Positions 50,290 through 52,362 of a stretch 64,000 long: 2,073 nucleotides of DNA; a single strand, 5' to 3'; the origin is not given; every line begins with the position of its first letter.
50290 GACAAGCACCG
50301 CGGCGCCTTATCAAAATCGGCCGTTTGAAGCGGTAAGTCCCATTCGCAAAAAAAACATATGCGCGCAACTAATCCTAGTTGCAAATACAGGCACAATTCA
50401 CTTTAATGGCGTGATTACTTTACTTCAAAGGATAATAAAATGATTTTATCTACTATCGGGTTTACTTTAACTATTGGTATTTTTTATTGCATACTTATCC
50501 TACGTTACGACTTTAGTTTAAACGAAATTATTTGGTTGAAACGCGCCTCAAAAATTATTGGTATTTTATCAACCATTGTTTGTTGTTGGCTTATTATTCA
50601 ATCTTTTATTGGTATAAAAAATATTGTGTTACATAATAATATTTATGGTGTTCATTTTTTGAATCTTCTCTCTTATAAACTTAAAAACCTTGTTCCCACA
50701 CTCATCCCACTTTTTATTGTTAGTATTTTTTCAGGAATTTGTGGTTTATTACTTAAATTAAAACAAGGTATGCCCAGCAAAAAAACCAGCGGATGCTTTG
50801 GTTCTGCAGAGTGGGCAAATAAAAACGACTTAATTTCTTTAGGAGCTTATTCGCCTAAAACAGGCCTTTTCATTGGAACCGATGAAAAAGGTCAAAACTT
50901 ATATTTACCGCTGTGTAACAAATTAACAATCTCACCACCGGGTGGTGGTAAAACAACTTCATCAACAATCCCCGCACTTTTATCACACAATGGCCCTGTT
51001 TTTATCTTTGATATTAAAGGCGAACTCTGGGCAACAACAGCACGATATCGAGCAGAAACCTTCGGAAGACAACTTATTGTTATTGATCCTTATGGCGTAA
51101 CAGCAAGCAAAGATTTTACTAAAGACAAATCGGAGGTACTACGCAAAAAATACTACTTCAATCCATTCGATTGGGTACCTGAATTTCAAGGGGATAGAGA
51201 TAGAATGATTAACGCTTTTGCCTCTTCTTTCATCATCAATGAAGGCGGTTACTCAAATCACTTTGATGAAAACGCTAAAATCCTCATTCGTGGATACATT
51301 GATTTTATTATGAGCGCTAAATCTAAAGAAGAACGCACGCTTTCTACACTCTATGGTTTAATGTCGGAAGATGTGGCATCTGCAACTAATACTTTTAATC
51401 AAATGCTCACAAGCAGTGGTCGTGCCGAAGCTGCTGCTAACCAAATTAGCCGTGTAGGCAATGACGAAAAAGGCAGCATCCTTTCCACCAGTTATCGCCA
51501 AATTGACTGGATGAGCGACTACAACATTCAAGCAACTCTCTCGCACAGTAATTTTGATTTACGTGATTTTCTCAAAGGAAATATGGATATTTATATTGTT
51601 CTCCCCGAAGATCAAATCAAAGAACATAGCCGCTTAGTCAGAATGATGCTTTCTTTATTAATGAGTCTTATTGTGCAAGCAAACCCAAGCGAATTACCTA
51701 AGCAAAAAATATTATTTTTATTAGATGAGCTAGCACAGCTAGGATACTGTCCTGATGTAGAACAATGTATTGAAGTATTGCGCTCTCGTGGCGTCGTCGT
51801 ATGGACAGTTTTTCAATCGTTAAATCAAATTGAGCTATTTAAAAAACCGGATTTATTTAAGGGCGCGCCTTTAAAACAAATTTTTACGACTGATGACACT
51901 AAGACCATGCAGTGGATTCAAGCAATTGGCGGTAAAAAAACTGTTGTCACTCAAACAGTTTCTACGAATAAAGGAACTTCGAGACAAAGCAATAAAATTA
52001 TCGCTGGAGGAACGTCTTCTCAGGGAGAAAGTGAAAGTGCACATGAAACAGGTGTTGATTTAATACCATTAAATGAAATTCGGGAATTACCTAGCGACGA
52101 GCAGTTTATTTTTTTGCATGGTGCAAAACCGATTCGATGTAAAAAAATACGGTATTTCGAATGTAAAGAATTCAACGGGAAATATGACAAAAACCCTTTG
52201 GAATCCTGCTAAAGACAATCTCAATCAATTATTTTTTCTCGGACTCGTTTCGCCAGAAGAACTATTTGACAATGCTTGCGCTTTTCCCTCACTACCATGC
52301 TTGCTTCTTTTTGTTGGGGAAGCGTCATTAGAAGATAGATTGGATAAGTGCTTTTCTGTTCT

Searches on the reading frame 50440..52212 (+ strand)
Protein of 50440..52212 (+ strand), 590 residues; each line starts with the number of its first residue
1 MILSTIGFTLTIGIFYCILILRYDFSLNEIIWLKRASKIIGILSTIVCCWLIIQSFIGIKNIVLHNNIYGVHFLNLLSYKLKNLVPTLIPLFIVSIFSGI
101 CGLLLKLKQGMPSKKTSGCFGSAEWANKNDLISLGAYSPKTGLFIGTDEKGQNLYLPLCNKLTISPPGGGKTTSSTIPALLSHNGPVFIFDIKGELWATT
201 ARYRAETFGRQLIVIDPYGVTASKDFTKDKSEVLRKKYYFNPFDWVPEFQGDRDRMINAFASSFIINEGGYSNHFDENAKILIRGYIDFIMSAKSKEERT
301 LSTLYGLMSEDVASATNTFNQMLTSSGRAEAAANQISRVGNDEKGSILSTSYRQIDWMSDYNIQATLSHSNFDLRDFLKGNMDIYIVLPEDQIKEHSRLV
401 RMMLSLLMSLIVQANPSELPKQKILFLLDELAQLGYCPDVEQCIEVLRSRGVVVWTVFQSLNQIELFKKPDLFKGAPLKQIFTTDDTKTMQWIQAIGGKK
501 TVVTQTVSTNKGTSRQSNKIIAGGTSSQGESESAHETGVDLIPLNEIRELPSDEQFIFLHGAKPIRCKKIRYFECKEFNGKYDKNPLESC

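Call 18: search_protein_families(library=pfam, proteins=[window:50440-52212:+], max_evalue=0.001)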
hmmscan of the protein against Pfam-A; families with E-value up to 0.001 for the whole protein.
window:50440-52212:+ (590 aa): 3 families
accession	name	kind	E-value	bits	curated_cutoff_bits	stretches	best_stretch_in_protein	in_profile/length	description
PF02534.20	T4SS-DNA_transf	-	1.2e-57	196.3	20.1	1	160-580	46-453/468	Type IV secretory system Conjugative DNA transfer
PF12696.13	TraG-D_C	-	1.7e-20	73.7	22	1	424-551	2-125/126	TraM recognition site of TraD and TraG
PF10412.15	TrwB_AAD_bind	-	4.2e-16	59.3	20.5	1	210-560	44-376/387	Type IV secretion-system coupling protein DNA-binding domain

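Call 79: list_cluster_members(proteins=[window:50440-52212:+, window:54978-57854:-, window:62602-63711:-, window:41108-42655:+, window:36888-38525:-, window:43619-43933:-, window:46623-48380:-, window:6520-10161:-, window:11118-13172:-, window:1920-2939:-])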
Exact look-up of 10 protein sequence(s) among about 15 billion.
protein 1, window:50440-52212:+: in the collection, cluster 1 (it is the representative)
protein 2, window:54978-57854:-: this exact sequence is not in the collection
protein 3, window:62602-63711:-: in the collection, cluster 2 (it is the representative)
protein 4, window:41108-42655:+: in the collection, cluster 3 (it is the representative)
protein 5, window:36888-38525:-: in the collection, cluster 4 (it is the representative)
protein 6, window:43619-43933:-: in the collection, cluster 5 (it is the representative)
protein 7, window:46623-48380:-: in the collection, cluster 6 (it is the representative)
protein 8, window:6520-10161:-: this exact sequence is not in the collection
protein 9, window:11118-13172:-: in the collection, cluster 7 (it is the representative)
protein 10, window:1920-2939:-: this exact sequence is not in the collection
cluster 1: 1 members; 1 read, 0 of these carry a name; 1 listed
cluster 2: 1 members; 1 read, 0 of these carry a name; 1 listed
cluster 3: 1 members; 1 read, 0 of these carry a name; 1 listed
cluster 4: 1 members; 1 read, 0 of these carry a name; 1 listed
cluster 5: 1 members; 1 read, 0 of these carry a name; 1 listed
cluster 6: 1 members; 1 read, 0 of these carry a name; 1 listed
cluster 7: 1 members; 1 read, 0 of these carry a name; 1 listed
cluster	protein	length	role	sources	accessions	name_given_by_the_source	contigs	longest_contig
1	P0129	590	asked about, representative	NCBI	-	-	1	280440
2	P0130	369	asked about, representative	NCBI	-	-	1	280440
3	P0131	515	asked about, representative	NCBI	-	-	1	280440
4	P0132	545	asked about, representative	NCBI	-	-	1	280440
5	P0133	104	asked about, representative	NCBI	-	-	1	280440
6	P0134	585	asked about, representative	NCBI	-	-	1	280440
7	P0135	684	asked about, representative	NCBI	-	-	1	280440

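Call 80: search_dna_similar(query=window:50440-52212:+, collection=plasmids, mode=protein, max_rows=12)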
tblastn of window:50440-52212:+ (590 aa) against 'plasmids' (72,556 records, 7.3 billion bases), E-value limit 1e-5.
Records with a match: 4429; places in all: 4801; records where one place covers at least 80% of the query: 800.
Best place of each record, by identity: <60% 4429.
By first word of the organism name: Escherichia 690; Rhizobium 359; Agrobacterium 309; Campylobacter 298; Salmonella 218; Enterococcus 163; Sinorhizobium 144; Xanthomonas 142; Klebsiella 129; uncultured 121; and 243 more.
By predicted mobility (MOB-suite, as given by PLSDB): conjugative 3484; non-mobilizable 617; mobilizable 328.
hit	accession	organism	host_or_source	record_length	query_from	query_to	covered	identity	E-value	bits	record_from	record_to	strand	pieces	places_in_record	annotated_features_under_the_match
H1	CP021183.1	Rhizorhabdus wittichii DC-6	activated sludge of a wastewater ...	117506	7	583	98%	26.8%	5e-45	179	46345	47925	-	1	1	conjugal transfer protein TraG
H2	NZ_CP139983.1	Sphingobium yanoikuyae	-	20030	39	583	92%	28.2%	7e-48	187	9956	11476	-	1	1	type IV secretory system conjugative DNA transfer family protein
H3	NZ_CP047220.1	Sphingobium yanoikuyae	cell culture,sludge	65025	32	583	94%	27.6%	1e-43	175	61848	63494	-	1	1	type IV secretory system conjugative DNA transfer family protein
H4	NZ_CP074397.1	Agrobacterium salinitolerans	Cotton,tiaaue sample,root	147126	41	583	92%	27.8%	9e-42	169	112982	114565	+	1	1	type IV secretory system conjugative DNA transfer family protein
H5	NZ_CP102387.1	Sphingopyxis sp. DBS4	soil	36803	26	584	95%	26.9%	4e-43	173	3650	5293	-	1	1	type IV secretory system conjugative DNA transfer family protein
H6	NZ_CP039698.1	Novosphingobium sp. EMRT-2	cell,freshwater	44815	92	588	84%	30.0%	3e-48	189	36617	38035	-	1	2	type IV secretory system conjugative DNA transfer family protein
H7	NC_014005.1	Sphingobium indicum UT26S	-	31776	92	584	84%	29.9%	5e-46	182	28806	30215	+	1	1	type IV secretory system conjugative DNA transfer family protein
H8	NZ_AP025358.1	Sphingobium sp. TA15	-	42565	92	584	84%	29.9%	5e-46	182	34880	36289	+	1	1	type IV secretory system conjugative DNA transfer family protein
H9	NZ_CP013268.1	Sphingobium baderi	cell culture,soil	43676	92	584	84%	29.9%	5e-46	182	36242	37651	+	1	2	type IV secretory system conjugative DNA transfer family protein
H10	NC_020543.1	Sphingomonas sp. MM-1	-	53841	92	584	84%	29.9%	5e-46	182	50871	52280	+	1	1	type IV secretory system conjugative DNA transfer family protein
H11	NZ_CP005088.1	Sphingobium sp. TKS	-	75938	92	584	84%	29.9%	5e-46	182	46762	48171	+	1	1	type IV secretory system conjugative DNA transfer family protein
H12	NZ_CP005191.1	Sphingobium sp. MI1205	-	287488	92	584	84%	29.9%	5e-46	182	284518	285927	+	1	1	type IV secretory system conjugative DNA transfer family protein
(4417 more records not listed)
